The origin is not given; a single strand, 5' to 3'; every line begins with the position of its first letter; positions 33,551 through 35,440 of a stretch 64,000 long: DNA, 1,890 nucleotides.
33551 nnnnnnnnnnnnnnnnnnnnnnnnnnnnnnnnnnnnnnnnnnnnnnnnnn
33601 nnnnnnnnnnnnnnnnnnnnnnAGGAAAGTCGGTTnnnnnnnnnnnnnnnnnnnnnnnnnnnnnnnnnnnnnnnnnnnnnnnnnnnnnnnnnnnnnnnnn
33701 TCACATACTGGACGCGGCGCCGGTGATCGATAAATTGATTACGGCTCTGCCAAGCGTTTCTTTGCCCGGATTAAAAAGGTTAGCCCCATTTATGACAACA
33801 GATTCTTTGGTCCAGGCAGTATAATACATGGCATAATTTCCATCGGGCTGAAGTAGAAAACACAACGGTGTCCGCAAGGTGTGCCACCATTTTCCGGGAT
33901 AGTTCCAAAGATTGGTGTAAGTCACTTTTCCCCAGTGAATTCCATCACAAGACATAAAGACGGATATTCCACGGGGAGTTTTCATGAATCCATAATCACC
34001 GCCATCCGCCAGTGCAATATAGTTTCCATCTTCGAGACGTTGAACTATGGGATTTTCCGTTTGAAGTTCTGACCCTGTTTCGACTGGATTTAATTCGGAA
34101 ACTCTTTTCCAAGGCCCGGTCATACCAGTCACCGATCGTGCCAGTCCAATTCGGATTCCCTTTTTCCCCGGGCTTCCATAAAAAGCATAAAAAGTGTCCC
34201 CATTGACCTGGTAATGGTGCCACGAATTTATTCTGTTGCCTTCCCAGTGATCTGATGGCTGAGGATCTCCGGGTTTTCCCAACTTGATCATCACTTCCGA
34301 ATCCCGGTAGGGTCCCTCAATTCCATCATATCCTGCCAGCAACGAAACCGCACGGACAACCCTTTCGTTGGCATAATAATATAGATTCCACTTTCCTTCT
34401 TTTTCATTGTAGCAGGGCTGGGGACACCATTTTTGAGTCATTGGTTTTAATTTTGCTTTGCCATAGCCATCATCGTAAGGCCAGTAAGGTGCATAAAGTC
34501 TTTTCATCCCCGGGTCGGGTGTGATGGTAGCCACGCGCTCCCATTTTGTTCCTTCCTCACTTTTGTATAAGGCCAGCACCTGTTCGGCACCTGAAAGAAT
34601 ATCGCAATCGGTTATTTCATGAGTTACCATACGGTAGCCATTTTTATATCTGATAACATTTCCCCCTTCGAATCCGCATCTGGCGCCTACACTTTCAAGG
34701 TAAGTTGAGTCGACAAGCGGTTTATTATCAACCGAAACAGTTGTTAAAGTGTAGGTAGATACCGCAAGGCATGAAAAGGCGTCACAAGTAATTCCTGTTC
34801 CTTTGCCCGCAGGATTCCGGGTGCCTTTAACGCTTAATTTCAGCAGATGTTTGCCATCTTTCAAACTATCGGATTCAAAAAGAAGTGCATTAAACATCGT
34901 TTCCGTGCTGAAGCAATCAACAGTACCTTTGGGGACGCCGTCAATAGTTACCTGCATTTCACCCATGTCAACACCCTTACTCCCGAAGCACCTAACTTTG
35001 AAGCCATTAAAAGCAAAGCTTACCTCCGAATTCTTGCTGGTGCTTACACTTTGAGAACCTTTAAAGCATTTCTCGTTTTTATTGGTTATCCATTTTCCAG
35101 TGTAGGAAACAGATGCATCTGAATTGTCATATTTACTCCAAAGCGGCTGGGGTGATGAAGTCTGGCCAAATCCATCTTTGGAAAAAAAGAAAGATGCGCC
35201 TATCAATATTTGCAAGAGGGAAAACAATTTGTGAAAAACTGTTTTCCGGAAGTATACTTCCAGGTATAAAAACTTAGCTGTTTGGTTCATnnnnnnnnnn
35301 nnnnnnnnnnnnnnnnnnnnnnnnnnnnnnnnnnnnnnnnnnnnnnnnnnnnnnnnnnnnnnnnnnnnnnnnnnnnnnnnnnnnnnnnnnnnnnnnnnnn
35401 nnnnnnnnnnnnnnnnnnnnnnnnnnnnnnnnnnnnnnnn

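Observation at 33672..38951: Conserved upstream element present before three consecutive secreted-protein genes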

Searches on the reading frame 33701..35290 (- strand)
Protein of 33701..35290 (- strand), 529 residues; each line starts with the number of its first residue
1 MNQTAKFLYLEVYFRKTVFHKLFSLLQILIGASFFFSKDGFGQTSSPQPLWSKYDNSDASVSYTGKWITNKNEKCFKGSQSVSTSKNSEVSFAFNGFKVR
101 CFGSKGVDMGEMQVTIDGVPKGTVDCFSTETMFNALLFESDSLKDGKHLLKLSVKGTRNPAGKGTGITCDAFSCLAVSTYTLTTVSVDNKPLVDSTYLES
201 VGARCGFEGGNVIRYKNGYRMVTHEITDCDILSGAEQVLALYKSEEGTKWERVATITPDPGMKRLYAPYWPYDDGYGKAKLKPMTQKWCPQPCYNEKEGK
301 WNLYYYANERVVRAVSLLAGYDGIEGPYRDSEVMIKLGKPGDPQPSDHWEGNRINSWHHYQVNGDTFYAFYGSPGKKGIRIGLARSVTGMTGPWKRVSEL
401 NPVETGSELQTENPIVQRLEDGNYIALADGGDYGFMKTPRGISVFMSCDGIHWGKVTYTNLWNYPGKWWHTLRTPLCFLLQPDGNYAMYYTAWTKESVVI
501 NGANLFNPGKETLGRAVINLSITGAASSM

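Call 6: search_protein_families(library=pfam, proteins=[window:33701-35290:-], max_evalue=0.01)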
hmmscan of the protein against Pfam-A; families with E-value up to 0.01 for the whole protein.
window:33701-35290:- (529 aa): 0 families

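Call 33: find_encoding_contigs(protein=window:33701-35290:-, flank=10000, max_places=6)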
Protein window:33701-35290:- (529 aa): 23 contigs read that carry it; 6 places shown.
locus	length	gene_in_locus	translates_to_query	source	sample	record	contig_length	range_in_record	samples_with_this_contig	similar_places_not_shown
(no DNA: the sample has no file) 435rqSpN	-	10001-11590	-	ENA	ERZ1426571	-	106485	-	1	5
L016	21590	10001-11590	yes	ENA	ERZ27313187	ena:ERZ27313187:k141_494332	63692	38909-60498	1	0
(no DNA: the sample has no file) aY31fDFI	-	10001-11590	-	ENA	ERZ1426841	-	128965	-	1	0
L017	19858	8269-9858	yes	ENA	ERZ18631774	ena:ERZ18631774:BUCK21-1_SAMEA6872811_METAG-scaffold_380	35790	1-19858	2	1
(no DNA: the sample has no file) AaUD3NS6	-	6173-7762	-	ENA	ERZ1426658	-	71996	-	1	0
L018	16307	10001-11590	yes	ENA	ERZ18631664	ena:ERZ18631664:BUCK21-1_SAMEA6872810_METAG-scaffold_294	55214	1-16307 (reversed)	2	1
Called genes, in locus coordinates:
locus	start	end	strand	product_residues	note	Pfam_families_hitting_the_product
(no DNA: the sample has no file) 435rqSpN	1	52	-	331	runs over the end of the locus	PF04166:PdxA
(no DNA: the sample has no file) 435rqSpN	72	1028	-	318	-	PF13624:SurA_N_3, PF09312:SurA_N, PF13145:Rotamase_2, PF13616:Rotamase_3, PF00639:Rotamase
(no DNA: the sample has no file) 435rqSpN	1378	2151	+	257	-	PF00753:Lactamase_B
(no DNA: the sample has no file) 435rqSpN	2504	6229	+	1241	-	PF02463:SMC_N, PF13175:AAA_15 (weak), PF13304:AAA_21 (weak), PF13476:AAA_23, PF06470:SMC_hinge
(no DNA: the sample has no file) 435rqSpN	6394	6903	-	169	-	PF13358:DDE_3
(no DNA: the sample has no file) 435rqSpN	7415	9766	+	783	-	-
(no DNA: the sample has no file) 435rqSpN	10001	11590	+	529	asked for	-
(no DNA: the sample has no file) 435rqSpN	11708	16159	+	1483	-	PF13385:Laminin_G_3, PF17803:Cadherin_4 (weak), PF17892:Cadherin_5, PF17963:Big_9, PF13517:FG-GAP_3, PF17803:Cadherin_4 (weak), PF17892:Cadherin_5, PF17963:Big_9, +2 more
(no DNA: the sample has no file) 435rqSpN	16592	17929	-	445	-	PF00657:Lipase_GDSL (weak), PF13472:Lipase_GDSL_2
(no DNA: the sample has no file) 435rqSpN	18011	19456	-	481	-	-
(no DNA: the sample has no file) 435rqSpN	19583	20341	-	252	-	PF14099:Polysacc_lyase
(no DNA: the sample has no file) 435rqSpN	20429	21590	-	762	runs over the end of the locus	PF14522:Cytochrome_C7 (faint), PF14537:Cytochrom_c3_2 (faint), PF13424:TPR_12 (faint), PF13435:Cytochrome_C554 (faint), PF13428:TPR_14 (faint), PF14559:TPR_19, PF13414:TPR_11 (weak), PF13432:TPR_16 (weak), +9 more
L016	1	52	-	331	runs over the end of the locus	PF04166:PdxA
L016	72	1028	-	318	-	PF13624:SurA_N_3, PF09312:SurA_N, PF13145:Rotamase_2, PF13616:Rotamase_3, PF00639:Rotamase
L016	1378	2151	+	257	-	PF00753:Lactamase_B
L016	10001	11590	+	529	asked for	-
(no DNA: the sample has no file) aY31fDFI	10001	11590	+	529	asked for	-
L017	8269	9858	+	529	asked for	-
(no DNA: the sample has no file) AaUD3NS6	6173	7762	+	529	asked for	-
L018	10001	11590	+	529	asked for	-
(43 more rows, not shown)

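Call 34: find_homologous_proteins(query=window:33701-35290:-, max_evalue=0.00001)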
Query window:33701-35290:- (529 aa): 37 proteins with E <= 0.00001 among 6622 candidates.
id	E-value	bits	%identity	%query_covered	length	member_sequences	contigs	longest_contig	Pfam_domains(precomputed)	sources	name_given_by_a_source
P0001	0.0e+0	1258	100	100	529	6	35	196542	-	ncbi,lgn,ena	-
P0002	0.0e+0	1020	89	90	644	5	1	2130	-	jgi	jgi:hypothetical protein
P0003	2.8e-258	876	73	96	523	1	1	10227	-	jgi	jgi:hypothetical protein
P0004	1.7e-227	774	67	93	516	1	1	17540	-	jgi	jgi:hypothetical protein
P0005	6.8e-202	690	56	92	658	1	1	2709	-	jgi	-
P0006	3.5e-183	628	52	95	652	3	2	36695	-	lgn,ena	-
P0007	1.8e-37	147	33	60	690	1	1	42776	PF22847.3,PF04616.21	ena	-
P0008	4.8e-32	129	33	64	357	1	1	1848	PF22847.3,PF04616.21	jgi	jgi:hypothetical protein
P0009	8.8e-32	128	35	56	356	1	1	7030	-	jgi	jgi:hypothetical protein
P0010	2.1e-31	127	33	55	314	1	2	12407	PF04616.21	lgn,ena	-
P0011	4.2e-30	123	32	56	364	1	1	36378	PF22847.3,PF04616.21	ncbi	-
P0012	4.8e-30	123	31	65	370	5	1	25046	PF22847.3,PF04616.21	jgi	jgi:hypothetical protein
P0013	1.4e-29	121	31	60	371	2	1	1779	PF22847.3,PF04616.21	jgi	-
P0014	4.2e-29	120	32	58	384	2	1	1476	PF22847.3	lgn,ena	-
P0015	2.4e-28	117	32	62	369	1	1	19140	PF02435.23,PF22847.3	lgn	-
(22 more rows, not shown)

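Call 36: find_encoding_contigs(protein=P0003, flank=6000, max_places=2)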
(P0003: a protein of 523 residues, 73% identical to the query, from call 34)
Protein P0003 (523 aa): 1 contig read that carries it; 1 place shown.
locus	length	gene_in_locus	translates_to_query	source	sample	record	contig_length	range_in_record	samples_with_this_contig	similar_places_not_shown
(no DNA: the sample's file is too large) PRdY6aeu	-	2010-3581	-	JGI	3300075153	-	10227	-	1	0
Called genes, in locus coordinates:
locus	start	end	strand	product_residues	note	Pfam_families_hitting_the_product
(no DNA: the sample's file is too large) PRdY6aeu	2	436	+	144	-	?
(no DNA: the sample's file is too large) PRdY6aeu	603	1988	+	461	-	-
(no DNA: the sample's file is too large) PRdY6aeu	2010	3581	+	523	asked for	-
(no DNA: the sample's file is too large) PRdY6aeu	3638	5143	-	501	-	PF00370:FGGY_N, PF02782:FGGY_C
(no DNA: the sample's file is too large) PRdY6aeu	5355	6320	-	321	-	PF01116:F_bP_aldolase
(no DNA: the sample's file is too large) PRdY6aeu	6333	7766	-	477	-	PF02952:Fucose_iso_C (faint)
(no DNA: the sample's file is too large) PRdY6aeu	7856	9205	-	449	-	PF00083:Sugar_tr, PF07690:MFS_1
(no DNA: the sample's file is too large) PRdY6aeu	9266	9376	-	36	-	-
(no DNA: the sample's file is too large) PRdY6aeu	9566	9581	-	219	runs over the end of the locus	?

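Call 37: find_encoding_contigs(protein=P0004, flank=6000, max_places=2)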
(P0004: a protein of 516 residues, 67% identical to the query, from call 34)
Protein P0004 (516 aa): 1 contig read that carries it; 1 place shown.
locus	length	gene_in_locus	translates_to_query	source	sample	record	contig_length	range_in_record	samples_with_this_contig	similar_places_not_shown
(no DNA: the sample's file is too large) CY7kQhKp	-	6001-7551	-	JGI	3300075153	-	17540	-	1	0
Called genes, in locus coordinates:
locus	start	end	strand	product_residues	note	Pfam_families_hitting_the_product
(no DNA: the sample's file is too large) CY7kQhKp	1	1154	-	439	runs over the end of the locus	PF02746:MR_MLE_N (faint), PF13378:MR_MLE_C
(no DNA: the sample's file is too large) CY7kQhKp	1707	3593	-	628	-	PF22680:Glyco_hydro_123_N_2 (weak), PF19543:GH123_N (weak), PF13320:GH123_cat (weak)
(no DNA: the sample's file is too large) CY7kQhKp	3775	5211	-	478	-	PF01839:FG-GAP (faint), PF13517:FG-GAP_3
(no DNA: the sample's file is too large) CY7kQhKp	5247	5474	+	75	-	-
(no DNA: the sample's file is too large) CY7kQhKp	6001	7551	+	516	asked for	-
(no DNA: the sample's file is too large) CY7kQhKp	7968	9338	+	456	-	PF01738:DLH (weak), PF02230:Abhydrolase_2 (weak)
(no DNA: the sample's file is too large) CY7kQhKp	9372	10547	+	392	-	?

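Call 38: find_encoding_contigs(protein=P0006, flank=6000, max_places=2)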
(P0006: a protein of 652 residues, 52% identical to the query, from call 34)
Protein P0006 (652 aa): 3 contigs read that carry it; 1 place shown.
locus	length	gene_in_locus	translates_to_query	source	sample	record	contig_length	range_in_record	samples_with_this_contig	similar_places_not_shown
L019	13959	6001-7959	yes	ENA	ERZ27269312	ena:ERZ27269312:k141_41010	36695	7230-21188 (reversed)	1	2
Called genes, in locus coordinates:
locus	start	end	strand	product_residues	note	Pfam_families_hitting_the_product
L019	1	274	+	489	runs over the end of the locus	-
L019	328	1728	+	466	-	PF00295:Glyco_hydro_28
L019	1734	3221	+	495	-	PF00884:Sulfatase, PF01663:Phosphodiest (weak), PF16347:SGSH_C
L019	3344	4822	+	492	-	-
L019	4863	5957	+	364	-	-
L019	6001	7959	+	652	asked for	-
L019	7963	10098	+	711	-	PF02065:Melibiase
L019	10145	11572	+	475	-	PF01408:GFO_IDH_MocA, PF21252:Glyco_hydro_109_C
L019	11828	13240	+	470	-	PF00083:Sugar_tr, PF07690:MFS_1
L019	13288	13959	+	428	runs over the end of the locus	PF01208:URO-D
